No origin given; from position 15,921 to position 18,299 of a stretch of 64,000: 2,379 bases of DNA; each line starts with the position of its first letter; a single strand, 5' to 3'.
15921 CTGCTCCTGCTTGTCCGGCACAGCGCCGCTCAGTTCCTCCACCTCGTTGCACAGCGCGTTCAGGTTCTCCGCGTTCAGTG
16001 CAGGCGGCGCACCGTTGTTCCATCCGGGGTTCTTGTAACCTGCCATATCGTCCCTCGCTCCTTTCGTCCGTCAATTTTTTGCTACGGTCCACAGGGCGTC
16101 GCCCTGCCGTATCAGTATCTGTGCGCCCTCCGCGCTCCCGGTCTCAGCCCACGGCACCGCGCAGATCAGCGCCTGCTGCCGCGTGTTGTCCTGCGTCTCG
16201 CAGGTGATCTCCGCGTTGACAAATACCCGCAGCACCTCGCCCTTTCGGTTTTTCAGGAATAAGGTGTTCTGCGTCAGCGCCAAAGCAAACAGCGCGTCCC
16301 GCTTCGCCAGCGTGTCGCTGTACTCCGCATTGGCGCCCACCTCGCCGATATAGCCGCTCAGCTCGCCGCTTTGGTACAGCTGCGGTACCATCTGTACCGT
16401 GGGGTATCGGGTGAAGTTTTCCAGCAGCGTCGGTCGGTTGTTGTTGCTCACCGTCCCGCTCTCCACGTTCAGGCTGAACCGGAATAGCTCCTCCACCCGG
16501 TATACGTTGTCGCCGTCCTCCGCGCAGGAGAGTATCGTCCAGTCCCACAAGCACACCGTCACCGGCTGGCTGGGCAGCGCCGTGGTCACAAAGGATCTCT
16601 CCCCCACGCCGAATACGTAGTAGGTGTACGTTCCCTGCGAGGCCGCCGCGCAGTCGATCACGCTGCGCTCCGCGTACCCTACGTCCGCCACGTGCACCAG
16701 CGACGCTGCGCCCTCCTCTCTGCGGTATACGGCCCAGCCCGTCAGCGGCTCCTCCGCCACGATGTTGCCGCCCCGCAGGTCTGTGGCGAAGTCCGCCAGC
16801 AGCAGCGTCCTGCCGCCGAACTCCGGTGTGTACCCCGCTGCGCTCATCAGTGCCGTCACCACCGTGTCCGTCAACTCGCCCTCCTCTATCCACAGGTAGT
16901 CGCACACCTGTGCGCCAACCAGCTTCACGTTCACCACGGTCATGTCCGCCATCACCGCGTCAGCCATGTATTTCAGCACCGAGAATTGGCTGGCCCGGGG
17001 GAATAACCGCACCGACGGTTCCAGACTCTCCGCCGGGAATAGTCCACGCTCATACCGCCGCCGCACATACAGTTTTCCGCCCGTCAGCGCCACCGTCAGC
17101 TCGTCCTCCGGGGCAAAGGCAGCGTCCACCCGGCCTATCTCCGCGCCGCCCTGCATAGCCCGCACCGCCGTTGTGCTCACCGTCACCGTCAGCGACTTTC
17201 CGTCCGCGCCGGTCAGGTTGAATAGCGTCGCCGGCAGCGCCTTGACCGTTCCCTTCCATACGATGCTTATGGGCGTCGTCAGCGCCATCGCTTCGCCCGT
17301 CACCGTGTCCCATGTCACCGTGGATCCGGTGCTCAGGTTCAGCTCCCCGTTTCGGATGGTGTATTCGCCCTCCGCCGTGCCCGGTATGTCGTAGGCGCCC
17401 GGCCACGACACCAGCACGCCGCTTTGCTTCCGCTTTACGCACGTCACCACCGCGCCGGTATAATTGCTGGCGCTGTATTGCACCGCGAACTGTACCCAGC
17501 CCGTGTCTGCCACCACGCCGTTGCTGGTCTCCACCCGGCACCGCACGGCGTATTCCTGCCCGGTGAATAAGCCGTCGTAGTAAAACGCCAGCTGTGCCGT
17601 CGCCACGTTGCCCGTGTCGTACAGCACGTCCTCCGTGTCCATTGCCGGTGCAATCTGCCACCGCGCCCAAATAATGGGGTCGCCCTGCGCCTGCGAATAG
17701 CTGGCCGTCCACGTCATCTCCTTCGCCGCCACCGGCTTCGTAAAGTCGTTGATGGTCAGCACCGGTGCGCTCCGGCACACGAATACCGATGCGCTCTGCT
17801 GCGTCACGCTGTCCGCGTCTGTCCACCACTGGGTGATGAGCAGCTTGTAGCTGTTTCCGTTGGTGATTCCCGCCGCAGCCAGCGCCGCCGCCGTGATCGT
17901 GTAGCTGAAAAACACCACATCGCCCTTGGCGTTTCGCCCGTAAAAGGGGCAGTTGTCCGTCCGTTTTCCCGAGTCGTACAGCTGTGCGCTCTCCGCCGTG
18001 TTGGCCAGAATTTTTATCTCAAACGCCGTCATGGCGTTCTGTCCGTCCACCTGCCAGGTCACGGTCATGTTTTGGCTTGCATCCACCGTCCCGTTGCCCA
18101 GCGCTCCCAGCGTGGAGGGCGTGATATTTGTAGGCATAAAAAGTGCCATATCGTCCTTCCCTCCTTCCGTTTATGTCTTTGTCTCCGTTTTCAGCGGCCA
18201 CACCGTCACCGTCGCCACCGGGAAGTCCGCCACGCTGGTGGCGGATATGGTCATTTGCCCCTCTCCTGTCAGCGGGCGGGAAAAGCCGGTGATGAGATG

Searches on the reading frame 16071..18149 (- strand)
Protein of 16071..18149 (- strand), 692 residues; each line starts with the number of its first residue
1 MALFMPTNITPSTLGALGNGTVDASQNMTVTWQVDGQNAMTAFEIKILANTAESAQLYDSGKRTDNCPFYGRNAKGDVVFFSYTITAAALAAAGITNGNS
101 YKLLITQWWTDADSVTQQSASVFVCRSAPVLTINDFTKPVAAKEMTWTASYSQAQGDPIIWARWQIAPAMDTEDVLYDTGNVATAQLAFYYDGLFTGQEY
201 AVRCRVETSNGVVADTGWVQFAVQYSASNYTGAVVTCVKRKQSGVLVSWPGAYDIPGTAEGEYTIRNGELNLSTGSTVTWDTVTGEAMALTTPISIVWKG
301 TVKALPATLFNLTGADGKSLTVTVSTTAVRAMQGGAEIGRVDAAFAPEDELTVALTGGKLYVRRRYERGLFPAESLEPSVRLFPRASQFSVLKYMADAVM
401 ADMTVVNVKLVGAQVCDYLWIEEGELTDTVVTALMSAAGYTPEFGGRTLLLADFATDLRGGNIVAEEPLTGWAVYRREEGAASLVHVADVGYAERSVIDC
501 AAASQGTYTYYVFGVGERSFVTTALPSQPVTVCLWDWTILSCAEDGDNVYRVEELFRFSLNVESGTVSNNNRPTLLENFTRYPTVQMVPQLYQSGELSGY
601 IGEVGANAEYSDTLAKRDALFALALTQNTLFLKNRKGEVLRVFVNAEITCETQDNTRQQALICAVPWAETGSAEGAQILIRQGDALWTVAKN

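Call 6: search_protein_families(library=pfam, proteins=[window:16071-18149:-], max_evalue=0.01)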
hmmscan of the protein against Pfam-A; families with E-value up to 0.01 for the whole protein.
window:16071-18149:- (692 aa): 0 families

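Call 7: search_protein_families(library=phrogs, proteins=[window:16071-18149:-], max_evalue=0.01)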
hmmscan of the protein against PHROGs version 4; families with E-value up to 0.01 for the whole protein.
window:16071-18149:- (692 aa): 1 family
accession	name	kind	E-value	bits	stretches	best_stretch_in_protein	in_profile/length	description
phrog_27355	-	unknown function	0.00011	22.6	1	443-603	57-213/304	-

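Call 50: search_dna_similar(query=window:16071-18149:-, collection=phages, mode=protein, max_rows=25)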
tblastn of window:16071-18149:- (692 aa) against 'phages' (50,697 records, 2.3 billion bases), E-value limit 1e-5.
Records with a match: 5; places in all: 5; records where one place covers at least 80% of the query: 1.
Best place of each record, by identity: 95-99% 1; <60% 4.
By first word of the organism name: Geobacillus 2; Thomasclavelia 2; Bacteriophage 1.
By host as written in the record: - 3; Thomasclavelia ramosa YY17 2.
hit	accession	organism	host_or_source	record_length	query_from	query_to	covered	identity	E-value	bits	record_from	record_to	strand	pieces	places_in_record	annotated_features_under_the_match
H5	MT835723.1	Bacteriophage sp.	human fecal samples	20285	1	692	100%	97.8%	0e+0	1372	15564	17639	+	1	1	record has no annotation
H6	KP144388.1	Geobacillus virus E3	failed fermentation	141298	1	225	33%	29.2%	2e-9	67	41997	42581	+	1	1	putative carbohydrate-binding CenC domain containing protein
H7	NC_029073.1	Geobacillus virus E3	failed fermentation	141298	1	225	33%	29.2%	2e-9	67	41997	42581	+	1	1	putative carbohydrate-binding CenC domain containing protein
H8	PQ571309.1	Thomasclavelia phage TR-TP1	Thomasclavelia ramosa YY17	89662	442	669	33%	21.8%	3e-6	57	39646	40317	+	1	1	hypothetical protein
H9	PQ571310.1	Thomasclavelia phage TR-TP2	Thomasclavelia ramosa YY17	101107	442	669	33%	21.8%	3e-6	57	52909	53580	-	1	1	hypothetical protein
